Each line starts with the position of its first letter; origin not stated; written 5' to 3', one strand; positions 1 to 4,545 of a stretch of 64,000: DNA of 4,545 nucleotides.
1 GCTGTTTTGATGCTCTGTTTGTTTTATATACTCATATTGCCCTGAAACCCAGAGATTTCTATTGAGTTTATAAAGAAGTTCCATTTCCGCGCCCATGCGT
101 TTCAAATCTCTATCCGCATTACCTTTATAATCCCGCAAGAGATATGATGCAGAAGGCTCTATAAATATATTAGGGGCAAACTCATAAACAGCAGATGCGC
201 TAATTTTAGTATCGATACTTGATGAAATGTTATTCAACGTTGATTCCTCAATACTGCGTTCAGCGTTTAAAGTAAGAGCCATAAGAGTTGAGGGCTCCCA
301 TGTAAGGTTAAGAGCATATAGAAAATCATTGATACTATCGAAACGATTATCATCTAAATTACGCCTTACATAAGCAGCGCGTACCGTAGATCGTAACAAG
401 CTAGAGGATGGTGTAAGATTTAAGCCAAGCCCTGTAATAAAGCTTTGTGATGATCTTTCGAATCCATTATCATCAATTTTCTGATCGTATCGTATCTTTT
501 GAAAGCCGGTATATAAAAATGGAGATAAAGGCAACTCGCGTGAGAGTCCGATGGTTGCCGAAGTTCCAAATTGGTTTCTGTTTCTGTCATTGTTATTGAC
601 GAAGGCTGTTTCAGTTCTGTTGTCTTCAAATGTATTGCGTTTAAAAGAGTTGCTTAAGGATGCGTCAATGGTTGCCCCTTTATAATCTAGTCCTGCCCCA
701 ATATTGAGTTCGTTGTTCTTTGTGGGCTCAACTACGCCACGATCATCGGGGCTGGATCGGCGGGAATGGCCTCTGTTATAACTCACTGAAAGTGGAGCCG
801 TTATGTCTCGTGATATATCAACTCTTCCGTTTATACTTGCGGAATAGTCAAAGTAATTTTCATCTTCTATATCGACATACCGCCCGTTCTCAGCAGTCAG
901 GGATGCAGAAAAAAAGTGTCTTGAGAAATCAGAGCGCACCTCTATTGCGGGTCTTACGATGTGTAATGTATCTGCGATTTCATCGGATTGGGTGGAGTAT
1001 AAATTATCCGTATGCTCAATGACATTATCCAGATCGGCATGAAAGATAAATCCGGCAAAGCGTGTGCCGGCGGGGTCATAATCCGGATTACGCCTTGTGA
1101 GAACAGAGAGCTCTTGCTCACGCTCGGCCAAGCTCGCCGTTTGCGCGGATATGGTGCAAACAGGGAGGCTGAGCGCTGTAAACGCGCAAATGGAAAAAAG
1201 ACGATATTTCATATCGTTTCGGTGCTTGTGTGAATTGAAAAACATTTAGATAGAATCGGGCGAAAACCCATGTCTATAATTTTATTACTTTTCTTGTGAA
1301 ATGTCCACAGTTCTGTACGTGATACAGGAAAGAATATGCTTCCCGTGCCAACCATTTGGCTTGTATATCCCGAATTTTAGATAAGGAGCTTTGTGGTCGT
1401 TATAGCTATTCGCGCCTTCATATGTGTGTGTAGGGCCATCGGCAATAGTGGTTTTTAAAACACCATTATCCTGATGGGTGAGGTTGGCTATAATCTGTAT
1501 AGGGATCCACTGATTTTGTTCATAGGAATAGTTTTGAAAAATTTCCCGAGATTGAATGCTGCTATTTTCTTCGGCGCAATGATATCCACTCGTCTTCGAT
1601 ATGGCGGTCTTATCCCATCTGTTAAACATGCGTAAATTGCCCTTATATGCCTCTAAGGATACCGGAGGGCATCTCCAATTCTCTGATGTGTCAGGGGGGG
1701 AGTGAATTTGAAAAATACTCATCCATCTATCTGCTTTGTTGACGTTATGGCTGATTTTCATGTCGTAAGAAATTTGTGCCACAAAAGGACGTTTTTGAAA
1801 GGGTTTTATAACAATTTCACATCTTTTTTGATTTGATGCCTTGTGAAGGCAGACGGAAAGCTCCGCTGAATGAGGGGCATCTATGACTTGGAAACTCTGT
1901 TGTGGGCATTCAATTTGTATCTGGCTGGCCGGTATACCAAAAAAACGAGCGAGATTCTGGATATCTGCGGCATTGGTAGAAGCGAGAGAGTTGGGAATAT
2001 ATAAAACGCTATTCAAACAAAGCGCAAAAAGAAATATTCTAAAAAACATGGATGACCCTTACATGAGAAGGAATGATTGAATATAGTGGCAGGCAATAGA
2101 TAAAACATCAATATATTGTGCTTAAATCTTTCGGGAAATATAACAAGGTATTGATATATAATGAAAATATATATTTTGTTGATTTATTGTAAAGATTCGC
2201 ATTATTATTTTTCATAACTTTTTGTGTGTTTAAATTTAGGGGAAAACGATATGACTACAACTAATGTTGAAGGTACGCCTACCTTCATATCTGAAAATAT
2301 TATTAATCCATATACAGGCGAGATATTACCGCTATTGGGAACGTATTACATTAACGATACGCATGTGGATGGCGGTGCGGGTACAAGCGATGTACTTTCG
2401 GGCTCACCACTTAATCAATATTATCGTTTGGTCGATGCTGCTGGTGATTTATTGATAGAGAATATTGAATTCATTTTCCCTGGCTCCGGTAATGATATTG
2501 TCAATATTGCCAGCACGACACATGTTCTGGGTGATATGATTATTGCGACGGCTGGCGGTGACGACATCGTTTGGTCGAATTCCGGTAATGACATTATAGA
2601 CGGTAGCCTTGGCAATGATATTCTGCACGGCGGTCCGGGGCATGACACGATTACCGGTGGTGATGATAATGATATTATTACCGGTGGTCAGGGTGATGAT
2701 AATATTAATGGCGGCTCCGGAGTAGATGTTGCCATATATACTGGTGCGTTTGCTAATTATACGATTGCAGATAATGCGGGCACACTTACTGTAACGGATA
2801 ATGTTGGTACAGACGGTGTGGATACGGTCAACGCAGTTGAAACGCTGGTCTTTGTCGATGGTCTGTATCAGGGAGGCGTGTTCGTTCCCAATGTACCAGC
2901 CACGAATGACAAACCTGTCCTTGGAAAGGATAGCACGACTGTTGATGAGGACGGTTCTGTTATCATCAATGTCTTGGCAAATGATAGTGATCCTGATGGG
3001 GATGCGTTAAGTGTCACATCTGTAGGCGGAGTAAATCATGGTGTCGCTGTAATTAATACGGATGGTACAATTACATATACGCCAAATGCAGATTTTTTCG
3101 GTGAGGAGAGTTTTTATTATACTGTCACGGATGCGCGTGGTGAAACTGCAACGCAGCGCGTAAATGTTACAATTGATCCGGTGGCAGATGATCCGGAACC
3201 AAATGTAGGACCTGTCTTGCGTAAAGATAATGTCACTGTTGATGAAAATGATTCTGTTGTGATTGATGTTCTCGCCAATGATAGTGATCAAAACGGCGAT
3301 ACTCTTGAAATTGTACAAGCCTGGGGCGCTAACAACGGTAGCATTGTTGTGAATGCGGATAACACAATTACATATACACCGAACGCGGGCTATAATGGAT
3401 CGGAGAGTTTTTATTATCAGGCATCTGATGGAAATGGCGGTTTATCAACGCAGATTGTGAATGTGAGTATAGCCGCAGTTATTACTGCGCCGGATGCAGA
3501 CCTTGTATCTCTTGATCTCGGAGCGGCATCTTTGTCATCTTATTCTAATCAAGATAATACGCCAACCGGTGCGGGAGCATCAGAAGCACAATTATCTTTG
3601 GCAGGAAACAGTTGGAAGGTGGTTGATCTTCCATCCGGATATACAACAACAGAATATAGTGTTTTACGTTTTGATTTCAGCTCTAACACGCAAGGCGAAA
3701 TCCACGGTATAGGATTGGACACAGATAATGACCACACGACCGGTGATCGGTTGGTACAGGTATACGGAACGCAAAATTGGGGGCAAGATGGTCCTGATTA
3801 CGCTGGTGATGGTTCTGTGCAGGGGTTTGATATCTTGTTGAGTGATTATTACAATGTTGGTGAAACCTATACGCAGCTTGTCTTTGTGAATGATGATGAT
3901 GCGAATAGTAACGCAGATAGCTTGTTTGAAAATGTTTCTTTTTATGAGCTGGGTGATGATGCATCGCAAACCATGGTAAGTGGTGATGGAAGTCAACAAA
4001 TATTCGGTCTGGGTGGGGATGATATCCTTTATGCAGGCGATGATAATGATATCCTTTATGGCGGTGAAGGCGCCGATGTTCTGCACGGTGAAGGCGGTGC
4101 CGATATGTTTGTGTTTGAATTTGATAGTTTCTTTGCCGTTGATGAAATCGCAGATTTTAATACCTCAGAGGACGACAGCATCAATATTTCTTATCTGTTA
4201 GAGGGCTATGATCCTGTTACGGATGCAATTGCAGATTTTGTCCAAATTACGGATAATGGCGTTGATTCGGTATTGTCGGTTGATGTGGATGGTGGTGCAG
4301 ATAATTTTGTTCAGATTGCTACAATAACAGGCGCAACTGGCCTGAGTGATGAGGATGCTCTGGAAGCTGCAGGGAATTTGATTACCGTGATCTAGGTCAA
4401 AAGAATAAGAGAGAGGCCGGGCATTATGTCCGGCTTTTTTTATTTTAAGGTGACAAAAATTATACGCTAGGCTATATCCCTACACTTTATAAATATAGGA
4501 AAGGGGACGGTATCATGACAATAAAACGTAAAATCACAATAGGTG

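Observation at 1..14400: Adhesin island: T1SS RTX/cadherin adhesin, cadherin-repeat protein and 2,237-aa TPS-like beta-helix giant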

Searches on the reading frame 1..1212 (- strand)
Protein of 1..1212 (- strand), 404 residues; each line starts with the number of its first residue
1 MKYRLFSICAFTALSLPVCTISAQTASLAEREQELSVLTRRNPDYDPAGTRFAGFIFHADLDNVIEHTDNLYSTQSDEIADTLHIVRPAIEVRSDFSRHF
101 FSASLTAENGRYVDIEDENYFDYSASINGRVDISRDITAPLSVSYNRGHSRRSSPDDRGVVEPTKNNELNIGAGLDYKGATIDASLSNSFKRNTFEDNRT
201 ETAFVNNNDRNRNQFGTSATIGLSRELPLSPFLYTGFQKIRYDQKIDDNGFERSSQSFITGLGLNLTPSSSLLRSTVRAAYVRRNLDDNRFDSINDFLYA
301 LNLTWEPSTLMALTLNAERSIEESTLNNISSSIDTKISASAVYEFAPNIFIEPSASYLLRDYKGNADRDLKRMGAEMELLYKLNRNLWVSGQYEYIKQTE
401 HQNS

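Call 6: search_protein_families(library=pfam, proteins=[window:1-1212:-], max_evalue=0.01)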
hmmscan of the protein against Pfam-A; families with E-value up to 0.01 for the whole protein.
window:1-1212:- (404 aa): 3 families
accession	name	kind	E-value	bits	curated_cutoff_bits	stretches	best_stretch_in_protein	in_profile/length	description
PF10082.15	BBP2_2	-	3.5e-72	243.8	23.7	1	43-400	2-358/378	Putative beta-barrel porin 2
PF13505.12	OMP_b-brl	-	3.4e-05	24.5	28.7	0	198-288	67-161/175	Outer membrane protein beta-barrel domain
PF07642.17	BBP2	-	0.0021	17.8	26.2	1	202-400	125-271/339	Putative beta-barrel porin-2, OmpL-like. bbp2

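Call 8: search_protein_families(library=ncbifam, proteins=[window:1-1212:-], max_evalue=0.1)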
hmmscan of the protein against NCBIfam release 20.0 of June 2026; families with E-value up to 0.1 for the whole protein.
window:1-1212:- (404 aa): 1 family
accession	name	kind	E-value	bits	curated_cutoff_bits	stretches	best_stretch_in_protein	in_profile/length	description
TIGR03014.2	EpsL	equivalog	1.9e-10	40.3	275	1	276-392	235-357/385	XrtB/PEP-CTERM-associated polysaccharide biosynthesis outer membrane protein EpsL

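Call 24: find_related_loci(query=window:1-1212:-, collection=genome_contigs, flank=10000)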
Query window:1-1212:- (404 aa) in genome_contigs; peptide patterns used: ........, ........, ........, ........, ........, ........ (x = any residue, [..] = any of these).
51 stretches matched a pattern, but none encodes a relative of the query by tblastn (E <= 1e-3).

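Call 38: find_related_loci(query=window:1-1212:-, collection=metagenome_contigs, flank=10000)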
Query window:1-1212:- (404 aa) in metagenome_contigs; peptide patterns used: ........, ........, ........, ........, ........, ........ (x = any residue, [..] = any of these).
97 stretches matched a pattern, but none encodes a relative of the query by tblastn (E <= 1e-3).

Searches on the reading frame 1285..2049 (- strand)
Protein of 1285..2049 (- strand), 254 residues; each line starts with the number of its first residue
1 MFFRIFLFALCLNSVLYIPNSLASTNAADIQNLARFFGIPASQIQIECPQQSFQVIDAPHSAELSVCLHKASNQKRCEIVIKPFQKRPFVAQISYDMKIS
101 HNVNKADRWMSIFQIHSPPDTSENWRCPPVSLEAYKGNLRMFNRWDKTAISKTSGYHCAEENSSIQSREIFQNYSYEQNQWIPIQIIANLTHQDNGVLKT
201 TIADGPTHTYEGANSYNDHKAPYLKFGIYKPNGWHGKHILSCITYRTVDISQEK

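Call 6: search_protein_families(library=pfam, proteins=[window:1285-2049:-], max_evalue=0.01)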
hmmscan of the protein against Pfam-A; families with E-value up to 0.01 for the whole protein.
window:1285-2049:- (254 aa): 2 families
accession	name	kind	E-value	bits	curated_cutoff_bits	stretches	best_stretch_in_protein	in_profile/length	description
PF14099.13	Polysacc_lyase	-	4.4e-15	56.6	29.9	1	97-235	71-199/210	Polysaccharide lyase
PF08787.18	Alginate_lyase2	-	0.00091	19.5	29.7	1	68-231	53-204/225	Alginate lyase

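Call 8: search_protein_families(library=ncbifam, proteins=[window:1285-2049:-], max_evalue=0.1)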
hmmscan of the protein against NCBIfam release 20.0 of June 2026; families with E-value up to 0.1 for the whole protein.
window:1285-2049:- (254 aa): 0 families

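Call 14: find_encoding_contigs(protein=window:1285-2049:-, flank=10000, max_places=4)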
Protein window:1285-2049:- (254 aa): no gene with exactly this product is on record in the collection.

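Call 68: search_solved_structures(query=window:1285-2049:-, max_evalue=1)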
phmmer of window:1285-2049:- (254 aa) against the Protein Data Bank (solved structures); distinct sequences matched with E-value up to 1: 0.

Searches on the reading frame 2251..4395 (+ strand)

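Call 6: search_protein_families(library=pfam, proteins=[window:2251-4395:+], max_evalue=0.01)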
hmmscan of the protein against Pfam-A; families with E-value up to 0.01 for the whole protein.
window:2251-4395:+ (714 aa): 5 families
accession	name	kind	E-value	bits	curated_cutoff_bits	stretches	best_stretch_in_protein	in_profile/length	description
PF17963.7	Big_9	-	3.7e-50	169.2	23.6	2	219-307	1-89/89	Bacterial Ig domain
PF17892.7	Cadherin_5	-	3.3e-41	139.5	26.5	2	218-308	1-97/98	Cadherin-like domain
PF17803.7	Cadherin_4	-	1.7e-27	96.2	25.1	2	214-276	6-71/71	Bacterial cadherin-like domain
PF00353.25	HemolysinCabind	-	7.1e-20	71.1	23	4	585-619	1-35/36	RTX calcium-binding nonapeptide repeat (4 copies)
PF19076.6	CshA_repeat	-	6.4e-07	30.4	27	1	247-305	43-100/103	Surface adhesin CshA repetitive domain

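Call 8: search_protein_families(library=ncbifam, proteins=[window:2251-4395:+], max_evalue=0.1)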
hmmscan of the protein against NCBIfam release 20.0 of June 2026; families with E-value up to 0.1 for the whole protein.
window:2251-4395:+ (714 aa): 12 families
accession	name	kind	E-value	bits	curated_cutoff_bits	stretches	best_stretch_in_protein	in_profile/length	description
NF012211.1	tand_rpt_95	domain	3.5e-41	139.1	90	2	230-316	1-92/98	tandem-95 repeat protein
NF046115.1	Ca_rpt_SMc04171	equivalog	6e-16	58.7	625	2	38-168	364-486/574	SMc04171 family calcium-binding repeat protein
NF051884.1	ProteaseSapA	equivalog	1.3e-14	53.9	1200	1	126-203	325-403/644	protease SapA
NF050046.1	PueAB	exception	1.2e-13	50.4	670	2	567-640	491-562/616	polyurethane esterase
NF035945.1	Zn_serralysin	subfamily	4e-13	49.3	500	3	575-677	322-425/462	serralysin family metalloprotease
NF033943.0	RTX_toxin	subfamily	3.2e-11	42.2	1000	2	99-177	727-815/930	RTX family hemolysin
NF053766.1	ZapA_metallo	exception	6.8e-11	41.9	940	2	508-677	287-445/483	ZapA family metalloprotease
NF033203.1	entero_EhxA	exception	1.4e-07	30.1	2000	1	74-178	749-848/997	enterohemolysin EhxA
TIGR03661.1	T1SS_VCA0849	domain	4.5e-07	31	17.6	1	631-698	1-73/91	type I secretion C-terminal target domain-containing protein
NF052454.1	BtaGlycanEglC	equivalog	1.6e-06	27.4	700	2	564-659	84-175/459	endo-1,3-1,4-beta-glycanase EglC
TIGR04225.1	CshA_fibril_rpt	repeat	6.9e-06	26.8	60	1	254-308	53-104/104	fibrillar adhesin CshA-type repeat protein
TIGR04212.1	GlyGly_RbtA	equivalog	0.00054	18.4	295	0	351-389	507-545/605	rhombotarget A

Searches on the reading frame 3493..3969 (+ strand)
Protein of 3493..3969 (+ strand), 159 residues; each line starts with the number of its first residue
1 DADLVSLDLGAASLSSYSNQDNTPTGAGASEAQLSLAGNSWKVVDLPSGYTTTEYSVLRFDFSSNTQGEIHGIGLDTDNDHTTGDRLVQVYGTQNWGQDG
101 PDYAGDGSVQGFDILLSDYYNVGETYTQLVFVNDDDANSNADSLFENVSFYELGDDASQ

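Call 70: search_solved_structures(query=window:3493-3969:+, max_evalue=1)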
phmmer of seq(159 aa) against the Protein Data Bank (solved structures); distinct sequences matched with E-value up to 1: 1.
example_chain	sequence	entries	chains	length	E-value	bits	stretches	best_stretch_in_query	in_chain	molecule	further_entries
4i1d_A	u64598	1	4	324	0.58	13.3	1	6-52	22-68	ABC transporter substrate-binding protein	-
